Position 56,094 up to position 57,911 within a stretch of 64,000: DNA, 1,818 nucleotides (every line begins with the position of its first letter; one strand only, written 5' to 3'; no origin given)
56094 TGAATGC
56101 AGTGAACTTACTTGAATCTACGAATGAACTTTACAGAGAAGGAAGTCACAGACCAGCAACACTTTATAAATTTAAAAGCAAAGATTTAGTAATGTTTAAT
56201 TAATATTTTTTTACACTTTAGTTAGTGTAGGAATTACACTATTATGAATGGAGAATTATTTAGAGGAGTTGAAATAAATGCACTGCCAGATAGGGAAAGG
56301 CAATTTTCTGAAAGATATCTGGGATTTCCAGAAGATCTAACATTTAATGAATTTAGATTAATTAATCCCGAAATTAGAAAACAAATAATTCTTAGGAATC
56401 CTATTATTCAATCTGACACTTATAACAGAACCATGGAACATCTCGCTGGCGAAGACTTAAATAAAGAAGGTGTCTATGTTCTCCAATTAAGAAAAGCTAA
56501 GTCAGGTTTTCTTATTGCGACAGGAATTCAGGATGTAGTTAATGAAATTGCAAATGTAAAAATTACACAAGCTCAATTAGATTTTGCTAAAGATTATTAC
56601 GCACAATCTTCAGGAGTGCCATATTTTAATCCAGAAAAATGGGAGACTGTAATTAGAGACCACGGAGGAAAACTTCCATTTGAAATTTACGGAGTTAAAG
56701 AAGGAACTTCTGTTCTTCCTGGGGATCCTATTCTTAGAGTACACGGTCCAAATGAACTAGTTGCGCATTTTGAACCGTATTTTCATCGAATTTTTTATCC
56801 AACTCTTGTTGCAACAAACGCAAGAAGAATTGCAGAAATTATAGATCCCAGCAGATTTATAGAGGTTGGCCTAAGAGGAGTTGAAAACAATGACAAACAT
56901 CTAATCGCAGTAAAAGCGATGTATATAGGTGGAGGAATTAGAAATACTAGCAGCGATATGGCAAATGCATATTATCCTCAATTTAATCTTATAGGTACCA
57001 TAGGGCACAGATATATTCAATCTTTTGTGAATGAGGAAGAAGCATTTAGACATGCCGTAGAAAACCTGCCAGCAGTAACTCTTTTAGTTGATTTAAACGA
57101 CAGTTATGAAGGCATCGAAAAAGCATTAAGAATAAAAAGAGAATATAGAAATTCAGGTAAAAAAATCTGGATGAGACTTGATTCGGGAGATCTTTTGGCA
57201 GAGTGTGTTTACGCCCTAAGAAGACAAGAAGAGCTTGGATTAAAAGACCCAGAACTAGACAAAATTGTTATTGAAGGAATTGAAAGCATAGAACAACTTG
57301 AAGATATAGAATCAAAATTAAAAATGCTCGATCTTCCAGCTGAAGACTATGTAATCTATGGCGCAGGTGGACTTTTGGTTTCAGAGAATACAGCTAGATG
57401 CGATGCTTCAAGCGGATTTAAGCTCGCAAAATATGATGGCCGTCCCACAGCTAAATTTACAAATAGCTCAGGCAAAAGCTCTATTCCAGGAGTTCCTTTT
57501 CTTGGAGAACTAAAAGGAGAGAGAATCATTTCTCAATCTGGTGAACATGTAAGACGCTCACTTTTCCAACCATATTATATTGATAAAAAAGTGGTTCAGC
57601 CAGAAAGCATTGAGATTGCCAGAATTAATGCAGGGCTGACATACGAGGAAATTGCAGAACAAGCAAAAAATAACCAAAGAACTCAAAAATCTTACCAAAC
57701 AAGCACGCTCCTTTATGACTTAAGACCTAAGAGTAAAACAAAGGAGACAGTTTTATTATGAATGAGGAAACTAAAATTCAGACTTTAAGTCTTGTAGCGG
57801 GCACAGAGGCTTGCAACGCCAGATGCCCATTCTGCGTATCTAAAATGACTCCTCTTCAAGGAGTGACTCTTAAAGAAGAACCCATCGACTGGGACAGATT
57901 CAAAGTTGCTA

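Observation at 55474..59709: NrtR-controlled operon coupling an NAPRTase/NAMPT-family phosphoribosyltransferase to a radical SAM enzyme and a PLP aminotransferase-fold protein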

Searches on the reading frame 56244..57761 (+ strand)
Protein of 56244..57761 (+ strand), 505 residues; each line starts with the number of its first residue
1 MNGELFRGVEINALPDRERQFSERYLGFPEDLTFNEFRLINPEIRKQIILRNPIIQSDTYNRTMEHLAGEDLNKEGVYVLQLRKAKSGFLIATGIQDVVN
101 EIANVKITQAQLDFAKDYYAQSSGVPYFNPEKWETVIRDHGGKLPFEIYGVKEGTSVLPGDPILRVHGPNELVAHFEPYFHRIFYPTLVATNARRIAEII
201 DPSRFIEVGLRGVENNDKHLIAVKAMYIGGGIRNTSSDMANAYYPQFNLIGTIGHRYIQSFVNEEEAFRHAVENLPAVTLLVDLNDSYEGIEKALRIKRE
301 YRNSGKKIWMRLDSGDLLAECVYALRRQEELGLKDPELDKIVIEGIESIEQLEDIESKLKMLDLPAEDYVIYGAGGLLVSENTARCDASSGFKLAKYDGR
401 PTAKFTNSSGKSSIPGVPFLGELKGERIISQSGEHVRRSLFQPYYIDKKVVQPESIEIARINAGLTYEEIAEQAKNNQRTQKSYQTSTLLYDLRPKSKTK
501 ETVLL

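Call 3: search_protein_families(library=pfam, proteins=[window:56244-57761:+], max_evalue=0.01)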
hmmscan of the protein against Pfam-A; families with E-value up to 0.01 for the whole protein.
window:56244-57761:+ (505 aa): 3 families
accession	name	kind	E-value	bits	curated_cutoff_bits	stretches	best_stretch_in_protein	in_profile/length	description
PF18127.6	NAMPT_N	-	2.2e-06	28.3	25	1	54-148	3-98/98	Nicotinamide phosphoribosyltransferase, N-terminal domain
PF17767.7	NAPRTase_N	-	1.7e-05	25.6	32.6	1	57-177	3-117/125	Nicotinate phosphoribosyltransferase (NAPRTase) N-terminal domain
PF02749.22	QRPTase_N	-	0.0048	17.5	27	0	143-177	38-71/82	Quinolinate phosphoribosyl transferase, N-terminal domain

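Call 4: search_protein_families(library=ncbifam, proteins=[window:56244-57761:+], max_evalue=0.01)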
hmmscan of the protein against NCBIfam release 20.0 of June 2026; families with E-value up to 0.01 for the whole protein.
window:56244-57761:+ (505 aa): 10 families
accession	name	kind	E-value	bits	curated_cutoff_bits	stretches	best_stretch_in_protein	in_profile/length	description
TIGR01513.1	NAPRTase_put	equivalog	9.5e-43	146.7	297.4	1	57-417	4-348/452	nicotinate phosphoribosyltransferase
NF006696.0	PRK09243.1-3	equivalog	1.4e-42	146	503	1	53-482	12-427/451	nicotinate phosphoribosyltransferase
NF006695.0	PRK09243.1-2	equivalog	1.8e-38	132.4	469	1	54-417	7-359/480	nicotinate phosphoribosyltransferase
NF009131.0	PRK12484.1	equivalog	1.8e-34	119.2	330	1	57-464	10-406/455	nicotinate phosphoribosyltransferase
NF006694.0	PRK09243.1-1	equivalog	2.3e-27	95.8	663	1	73-332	29-280/485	nicotinate phosphoribosyltransferase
NF006697.0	PRK09243.1-4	equivalog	2.9e-21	75.6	776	1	73-335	31-284/488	nicotinate phosphoribosyltransferase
NF006698.0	PRK09243.1-5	equivalog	4.1e-18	65.4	531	1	89-417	55-352/440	nicotinate phosphoribosyltransferase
NF006629.0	PRK09198.1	equivalog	2.4e-15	56.2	405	1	50-325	4-309/465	nicotinate phosphoribosyltransferase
NF005529.0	PRK07188.1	equivalog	9.7e-10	37.9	378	1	146-320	78-249/358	nicotinate phosphoribosyltransferase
NF006415.0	PRK08662.1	equivalog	1.9e-09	36.8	243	1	145-300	69-223/381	nicotinate phosphoribosyltransferase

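Call 5: search_protein_families(library=padloc, proteins=[window:56244-57761:+], max_evalue=0.01)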
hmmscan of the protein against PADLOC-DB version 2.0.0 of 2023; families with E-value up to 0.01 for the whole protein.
window:56244-57761:+ (505 aa): 0 families

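Call 6: search_protein_families(library=phrogs, proteins=[window:56244-57761:+], max_evalue=0.01)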
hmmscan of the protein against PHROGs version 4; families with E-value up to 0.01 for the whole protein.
window:56244-57761:+ (505 aa): 1 family
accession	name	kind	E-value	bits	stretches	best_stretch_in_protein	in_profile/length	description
phrog_448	-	other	4.4e-20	73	1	49-462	11-492/500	nicotinamide phosphoribosyl transferase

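Call 8: search_solved_structures(query=window:56244-57761:+, max_evalue=0.01)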
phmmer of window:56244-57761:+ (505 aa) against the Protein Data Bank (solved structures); distinct sequences matched with E-value up to 0.01: 31.
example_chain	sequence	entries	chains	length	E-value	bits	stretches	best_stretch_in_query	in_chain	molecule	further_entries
2f7f_A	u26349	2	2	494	7.5e-17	64.6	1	85-334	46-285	nicotinate phosphoribosyltransferase, putative | NICOTINATE PHOSPHORIBOSYLTRANSFERASE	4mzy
4yub_A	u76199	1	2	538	1.1e-13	54.2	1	88-265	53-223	Nicotinate phosphoribosyltransferase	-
4o19_A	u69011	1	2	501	2.4e-08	36.5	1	81-239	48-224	Nicotinamide phosphoribosyltransferase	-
4o18_A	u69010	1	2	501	3.7e-08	35.9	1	81-201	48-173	Nicotinamide phosphoribosyltransferase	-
5u2m_A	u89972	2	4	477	4.1e-08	35.8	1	81-201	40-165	Nicotinamide phosphoribosyltransferase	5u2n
6e68_A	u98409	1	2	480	4.2e-08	35.7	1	81-201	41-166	Nicotinamide phosphoribosyltransferase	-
6tac_A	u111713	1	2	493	4.2e-08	35.7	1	54-201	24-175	Nicotinamide phosphoribosyltransferase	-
3dgr_A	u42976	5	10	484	4.3e-08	35.7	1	81-201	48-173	Nicotinamide phosphoribosyltransferase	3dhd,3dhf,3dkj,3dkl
4o1a_A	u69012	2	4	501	4.4e-08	35.7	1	81-201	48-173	Nicotinamide phosphoribosyltransferase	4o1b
2gvg_A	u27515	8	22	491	4.4e-08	35.7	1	81-201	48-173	Nicotinamide phosphoribosyltransferase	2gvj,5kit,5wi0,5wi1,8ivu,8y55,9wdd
7ppe_A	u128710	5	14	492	4.4e-08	35.7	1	81-201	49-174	Nicotinamide phosphoribosyltransferase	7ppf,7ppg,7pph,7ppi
5lx3_A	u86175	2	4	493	4.4e-08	35.7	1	81-201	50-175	Nicotinamide phosphoribosyltransferase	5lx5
5nsd_A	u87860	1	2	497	4.5e-08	35.6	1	81-201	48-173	Nicotinamide phosphoribosyltransferase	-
7enq_A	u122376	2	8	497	4.5e-08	35.6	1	81-201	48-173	Nicotinamide phosphoribosyltransferase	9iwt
8dsc_A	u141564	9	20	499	4.5e-08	35.6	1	81-201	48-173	Nicotinamide phosphoribosyltransferase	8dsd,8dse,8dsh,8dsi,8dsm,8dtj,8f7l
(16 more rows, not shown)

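Call 59: find_homologous_proteins(query=window:56244-57758:+, max_evalue=0.001)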
Query window:56244-57758:+ (505 aa): 144 proteins with E <= 0.001 among 8000 candidates; the best 120 are listed.
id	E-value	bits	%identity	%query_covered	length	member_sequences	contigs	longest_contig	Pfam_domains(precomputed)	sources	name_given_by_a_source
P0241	0.0e+0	1134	100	100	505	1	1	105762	PF18127.7,PF17767.8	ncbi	-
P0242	3.2e-189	648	59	98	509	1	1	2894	PF18127.7,PF17767.8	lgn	-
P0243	2.7e-183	628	57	98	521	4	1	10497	PF18127.7,PF17767.8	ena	-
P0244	2.1e-181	622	54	98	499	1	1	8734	PF18127.7,PF17767.8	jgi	jgi:nicotinate phosphoribosyltransferase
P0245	4.1e-178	611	55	98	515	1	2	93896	PF18127.7,PF17767.8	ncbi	-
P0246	3.2e-169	582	53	95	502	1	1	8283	PF18127.7,PF17767.8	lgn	-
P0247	6.7e-168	578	52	97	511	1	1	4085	PF18127.7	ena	-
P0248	1.1e-160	554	52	95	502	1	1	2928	PF18127.7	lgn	-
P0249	5.7e-158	545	53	96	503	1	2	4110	PF18127.7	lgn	-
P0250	1.7e-141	491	49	93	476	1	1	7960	PF18127.7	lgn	-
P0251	1.3e-139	484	48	89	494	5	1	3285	PF17767.8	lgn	-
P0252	1.5e-139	484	48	93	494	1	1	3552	PF18127.7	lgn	-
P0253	1.0e-133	465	47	94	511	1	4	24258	PF17767.8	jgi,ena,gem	-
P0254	7.8e-132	459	48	85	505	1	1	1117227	PF04095.23,PF18127.7,PF17767.8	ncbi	-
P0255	4.9e-131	456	46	95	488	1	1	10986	PF18127.7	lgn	-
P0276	1.5e-119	418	48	83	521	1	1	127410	PF18127.7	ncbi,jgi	jgi:putative nicotinate phosphoribosyltransferase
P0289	1.9e-110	388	45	85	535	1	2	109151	PF17767.8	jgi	jgi:nicotinic acid phosphoribosyltransferase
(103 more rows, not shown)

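Call 62: search_solved_structures(query=A4, max_evalue=0.00001, show_alignments=3)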
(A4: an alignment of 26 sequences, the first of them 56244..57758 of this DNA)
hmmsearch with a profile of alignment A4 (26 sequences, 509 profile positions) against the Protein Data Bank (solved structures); distinct sequences matched with E-value up to 0.00001: 31.
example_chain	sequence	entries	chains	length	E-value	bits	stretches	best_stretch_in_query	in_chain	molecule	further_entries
2f7f_A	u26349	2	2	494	5.2e-29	104.7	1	54-429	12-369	nicotinate phosphoribosyltransferase, putative | NICOTINATE PHOSPHORIBOSYLTRANSFERASE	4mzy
2g95_A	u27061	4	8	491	1.8e-23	86.4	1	53-200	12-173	Nicotinamide phosphoribosyltransferase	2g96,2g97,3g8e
2h3d_A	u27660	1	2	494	2.7e-23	85.9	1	52-200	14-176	Nicotinamide phosphoribosyltransferase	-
7q8t_A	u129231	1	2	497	2.7e-23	85.8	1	52-200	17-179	Nicotinamide phosphoribosyltransferase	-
2gvl_A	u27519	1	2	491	2.7e-23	85.8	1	53-200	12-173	Nicotinamide phosphoribosyltransferase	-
2h3b_A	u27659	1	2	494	5.2e-23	84.9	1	63-200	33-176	Nicotinamide phosphoribosyltransferase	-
4o19_A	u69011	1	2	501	1.3e-22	83.5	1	53-475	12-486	Nicotinamide phosphoribosyltransferase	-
4o18_A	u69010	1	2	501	1.3e-22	83.5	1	53-475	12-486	Nicotinamide phosphoribosyltransferase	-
4o1a_A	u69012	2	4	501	1.4e-22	83.5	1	53-200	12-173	Nicotinamide phosphoribosyltransferase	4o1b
7enq_A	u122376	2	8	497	1.5e-22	83.3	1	53-200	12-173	Nicotinamide phosphoribosyltransferase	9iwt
4jnm_A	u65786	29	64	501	1.5e-22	83.3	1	53-200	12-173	Nicotinamide phosphoribosyltransferase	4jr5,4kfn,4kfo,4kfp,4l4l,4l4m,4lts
6peb_A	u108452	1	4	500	1.5e-22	83.3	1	53-200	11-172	Nicotinamide phosphoribosyltransferase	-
4o1c_A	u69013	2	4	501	1.6e-22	83.3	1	53-200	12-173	Nicotinamide phosphoribosyltransferase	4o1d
8dsc_A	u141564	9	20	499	1.7e-22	83.2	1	53-200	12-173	Nicotinamide phosphoribosyltransferase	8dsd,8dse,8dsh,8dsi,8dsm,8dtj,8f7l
6tac_A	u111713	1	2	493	1.8e-22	83.1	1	51-200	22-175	Nicotinamide phosphoribosyltransferase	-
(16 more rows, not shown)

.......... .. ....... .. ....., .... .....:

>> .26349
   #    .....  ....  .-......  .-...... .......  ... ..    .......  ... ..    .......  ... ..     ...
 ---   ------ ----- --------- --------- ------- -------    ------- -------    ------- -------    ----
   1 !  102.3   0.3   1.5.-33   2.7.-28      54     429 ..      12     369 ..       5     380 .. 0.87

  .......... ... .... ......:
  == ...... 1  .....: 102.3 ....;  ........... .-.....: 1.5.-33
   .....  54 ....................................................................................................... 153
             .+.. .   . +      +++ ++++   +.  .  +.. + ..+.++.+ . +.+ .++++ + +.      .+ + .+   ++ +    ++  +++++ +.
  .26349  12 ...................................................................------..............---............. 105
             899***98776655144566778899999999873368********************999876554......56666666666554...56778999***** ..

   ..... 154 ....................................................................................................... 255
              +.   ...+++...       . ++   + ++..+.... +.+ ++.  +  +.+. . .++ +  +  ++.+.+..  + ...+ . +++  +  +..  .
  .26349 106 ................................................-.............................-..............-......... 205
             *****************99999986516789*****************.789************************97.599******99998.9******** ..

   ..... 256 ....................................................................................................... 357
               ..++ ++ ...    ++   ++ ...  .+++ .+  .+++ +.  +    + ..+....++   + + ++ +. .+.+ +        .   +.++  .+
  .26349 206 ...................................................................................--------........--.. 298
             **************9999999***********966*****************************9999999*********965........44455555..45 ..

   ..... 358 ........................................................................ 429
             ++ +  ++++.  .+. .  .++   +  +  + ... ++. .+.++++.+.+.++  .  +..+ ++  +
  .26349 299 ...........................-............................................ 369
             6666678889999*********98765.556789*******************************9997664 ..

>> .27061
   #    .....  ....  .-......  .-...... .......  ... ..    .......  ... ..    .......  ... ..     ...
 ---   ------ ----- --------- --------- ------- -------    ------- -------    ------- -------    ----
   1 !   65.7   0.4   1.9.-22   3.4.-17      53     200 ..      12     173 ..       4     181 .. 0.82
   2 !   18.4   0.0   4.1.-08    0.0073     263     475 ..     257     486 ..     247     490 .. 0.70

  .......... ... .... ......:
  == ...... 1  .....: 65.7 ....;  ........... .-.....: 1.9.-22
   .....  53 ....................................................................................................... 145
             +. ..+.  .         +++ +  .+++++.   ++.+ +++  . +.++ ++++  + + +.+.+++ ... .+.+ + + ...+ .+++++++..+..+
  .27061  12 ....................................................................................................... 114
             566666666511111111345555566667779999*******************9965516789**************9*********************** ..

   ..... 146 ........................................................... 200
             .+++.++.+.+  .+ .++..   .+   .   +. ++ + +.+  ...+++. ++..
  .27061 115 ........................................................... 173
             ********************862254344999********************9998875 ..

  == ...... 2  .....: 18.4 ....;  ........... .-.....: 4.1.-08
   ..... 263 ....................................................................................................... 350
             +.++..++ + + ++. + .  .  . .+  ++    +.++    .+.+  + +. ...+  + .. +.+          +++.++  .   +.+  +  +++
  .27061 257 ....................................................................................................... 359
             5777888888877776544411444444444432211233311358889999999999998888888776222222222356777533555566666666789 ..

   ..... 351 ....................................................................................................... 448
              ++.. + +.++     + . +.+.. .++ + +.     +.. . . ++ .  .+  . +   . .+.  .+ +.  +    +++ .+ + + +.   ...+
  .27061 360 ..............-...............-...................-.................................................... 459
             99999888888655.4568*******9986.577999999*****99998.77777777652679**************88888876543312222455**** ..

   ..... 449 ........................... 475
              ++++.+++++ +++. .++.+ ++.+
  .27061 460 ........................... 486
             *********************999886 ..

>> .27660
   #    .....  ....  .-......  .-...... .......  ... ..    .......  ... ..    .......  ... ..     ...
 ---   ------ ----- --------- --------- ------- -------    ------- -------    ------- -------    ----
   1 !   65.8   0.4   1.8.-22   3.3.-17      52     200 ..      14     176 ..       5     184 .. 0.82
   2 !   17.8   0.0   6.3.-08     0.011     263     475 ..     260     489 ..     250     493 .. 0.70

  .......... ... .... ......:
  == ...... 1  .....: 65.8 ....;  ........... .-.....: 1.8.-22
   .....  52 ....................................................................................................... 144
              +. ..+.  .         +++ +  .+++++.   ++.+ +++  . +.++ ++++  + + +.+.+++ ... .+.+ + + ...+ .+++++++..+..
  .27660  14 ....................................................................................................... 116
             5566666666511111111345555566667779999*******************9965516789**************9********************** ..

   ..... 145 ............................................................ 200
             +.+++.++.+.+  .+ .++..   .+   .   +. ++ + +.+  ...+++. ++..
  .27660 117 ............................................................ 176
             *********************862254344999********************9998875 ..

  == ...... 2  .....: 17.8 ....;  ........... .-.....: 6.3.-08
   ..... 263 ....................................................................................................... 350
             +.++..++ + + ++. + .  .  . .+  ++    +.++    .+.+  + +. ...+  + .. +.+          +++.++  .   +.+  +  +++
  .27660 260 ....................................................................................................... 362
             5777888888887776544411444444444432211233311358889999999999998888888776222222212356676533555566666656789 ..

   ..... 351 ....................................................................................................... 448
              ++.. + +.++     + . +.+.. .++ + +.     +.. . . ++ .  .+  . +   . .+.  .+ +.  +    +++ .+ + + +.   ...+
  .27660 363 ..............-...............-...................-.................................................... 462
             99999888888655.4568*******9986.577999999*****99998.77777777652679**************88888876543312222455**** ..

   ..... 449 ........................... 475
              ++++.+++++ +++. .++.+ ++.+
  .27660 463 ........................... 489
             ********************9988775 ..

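Call 63: find_encoding_contigs(protein=P0254, flank=10000, max_places=1)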
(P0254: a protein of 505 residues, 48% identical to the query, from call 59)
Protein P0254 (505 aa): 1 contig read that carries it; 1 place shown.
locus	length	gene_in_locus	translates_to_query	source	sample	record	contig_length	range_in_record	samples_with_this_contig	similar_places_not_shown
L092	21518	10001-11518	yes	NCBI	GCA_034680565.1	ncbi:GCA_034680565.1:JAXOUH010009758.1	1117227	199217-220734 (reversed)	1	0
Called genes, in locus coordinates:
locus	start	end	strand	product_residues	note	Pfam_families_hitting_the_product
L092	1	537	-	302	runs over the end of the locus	PF15891:Nuc_deoxyri_tr2 (weak)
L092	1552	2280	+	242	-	PF13672:PP2C_2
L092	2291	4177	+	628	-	-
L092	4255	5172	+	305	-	-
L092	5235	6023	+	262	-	-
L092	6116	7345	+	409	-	PF00486:Trans_reg_C (weak)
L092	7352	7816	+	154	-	PF00293:NUDIX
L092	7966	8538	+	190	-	PF01467:CTP_transf_like (weak)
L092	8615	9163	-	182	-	-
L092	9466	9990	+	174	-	PF01467:CTP_transf_like (weak)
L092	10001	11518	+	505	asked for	PF17767:NAPRTase_N, PF18127:NAMPT_N, PF04095:NAPRTase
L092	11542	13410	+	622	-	PF00795:CN_hydrolase, PF02540:NAD_synthase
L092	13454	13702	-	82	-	-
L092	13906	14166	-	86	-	PF01261:AP_endonuc_2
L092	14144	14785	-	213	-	PF01261:AP_endonuc_2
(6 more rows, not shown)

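Call 64: find_encoding_contigs(protein=P0276, flank=10000, max_places=1)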
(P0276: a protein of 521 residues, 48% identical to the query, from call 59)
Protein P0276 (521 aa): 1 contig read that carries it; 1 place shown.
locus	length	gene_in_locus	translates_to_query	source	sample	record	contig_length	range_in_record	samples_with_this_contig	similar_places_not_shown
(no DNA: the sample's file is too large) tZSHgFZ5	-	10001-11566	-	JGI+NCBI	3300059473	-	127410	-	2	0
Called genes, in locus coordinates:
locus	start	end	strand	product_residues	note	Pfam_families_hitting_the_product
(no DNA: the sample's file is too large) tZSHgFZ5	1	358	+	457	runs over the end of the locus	PF07394:DUF1501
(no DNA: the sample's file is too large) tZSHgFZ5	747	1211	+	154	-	PF15891:Nuc_deoxyri_tr2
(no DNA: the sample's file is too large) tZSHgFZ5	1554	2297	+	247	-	-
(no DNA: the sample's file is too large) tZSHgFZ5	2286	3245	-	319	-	PF00106:adh_short (weak), PF01073:3Beta_HSD, PF01370:Epimerase, PF02719:Polysacc_synt_2, PF04321:RmlD_sub_bind, PF07993:NAD_binding_4, PF13460:NAD_binding_10, PF16363:GDP_Man_Dehyd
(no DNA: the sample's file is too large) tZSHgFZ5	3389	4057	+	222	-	-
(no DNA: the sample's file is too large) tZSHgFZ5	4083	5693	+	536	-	PF03023:MurJ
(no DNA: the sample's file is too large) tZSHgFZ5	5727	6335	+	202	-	-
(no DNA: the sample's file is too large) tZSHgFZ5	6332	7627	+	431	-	PF00006:ATP-synt_ab, PF18269:T3SS_ATPase_C (weak)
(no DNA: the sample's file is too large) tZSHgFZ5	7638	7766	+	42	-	-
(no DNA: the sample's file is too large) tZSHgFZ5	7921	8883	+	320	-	PF13412:HTH_24 (faint)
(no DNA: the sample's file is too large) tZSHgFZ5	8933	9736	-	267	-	PF24793:GINT1_N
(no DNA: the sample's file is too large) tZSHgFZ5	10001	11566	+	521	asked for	PF18127:NAMPT_N (weak)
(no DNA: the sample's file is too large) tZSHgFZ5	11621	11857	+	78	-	-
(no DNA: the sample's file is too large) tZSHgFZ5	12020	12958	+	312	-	PF01073:3Beta_HSD, PF01370:Epimerase, PF02719:Polysacc_synt_2 (faint), PF04321:RmlD_sub_bind, PF05368:NmrA (weak), PF16363:GDP_Man_Dehyd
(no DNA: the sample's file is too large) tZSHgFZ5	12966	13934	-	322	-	PF00459:Inositol_P (faint)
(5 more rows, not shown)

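Call 65: find_encoding_contigs(protein=P0289, flank=10000, max_places=1)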
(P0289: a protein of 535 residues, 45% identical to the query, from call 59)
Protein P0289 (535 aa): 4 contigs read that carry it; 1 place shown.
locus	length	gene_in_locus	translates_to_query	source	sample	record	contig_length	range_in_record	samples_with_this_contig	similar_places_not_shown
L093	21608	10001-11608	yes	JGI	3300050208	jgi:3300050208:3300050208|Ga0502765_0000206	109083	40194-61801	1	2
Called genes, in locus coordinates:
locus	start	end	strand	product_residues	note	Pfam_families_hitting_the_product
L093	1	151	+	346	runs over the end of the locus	PF05643:GNA1162-like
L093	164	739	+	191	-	PF00578:AhpC-TSA, PF08534:Redoxin, PF13905:Thioredoxin_8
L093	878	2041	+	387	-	PF13173:AAA_14, PF13635:DUF4143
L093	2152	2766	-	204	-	PF00571:CBS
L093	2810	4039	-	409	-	PF00180:Iso_dh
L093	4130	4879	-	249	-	-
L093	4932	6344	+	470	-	PF00483:NTP_transferase, PF01128:IspD, PF12804:NTP_transf_3, PF25084:LbH_EIF2B (faint), PF25087:GMPPB_C, PF00132:Hexapep, PF14602:Hexapep_2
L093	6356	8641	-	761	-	-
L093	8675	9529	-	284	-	-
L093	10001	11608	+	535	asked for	PF17767:NAPRTase_N (faint)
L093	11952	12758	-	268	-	-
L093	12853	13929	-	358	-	-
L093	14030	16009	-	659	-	-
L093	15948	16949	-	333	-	PF13672:PP2C_2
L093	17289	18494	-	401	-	-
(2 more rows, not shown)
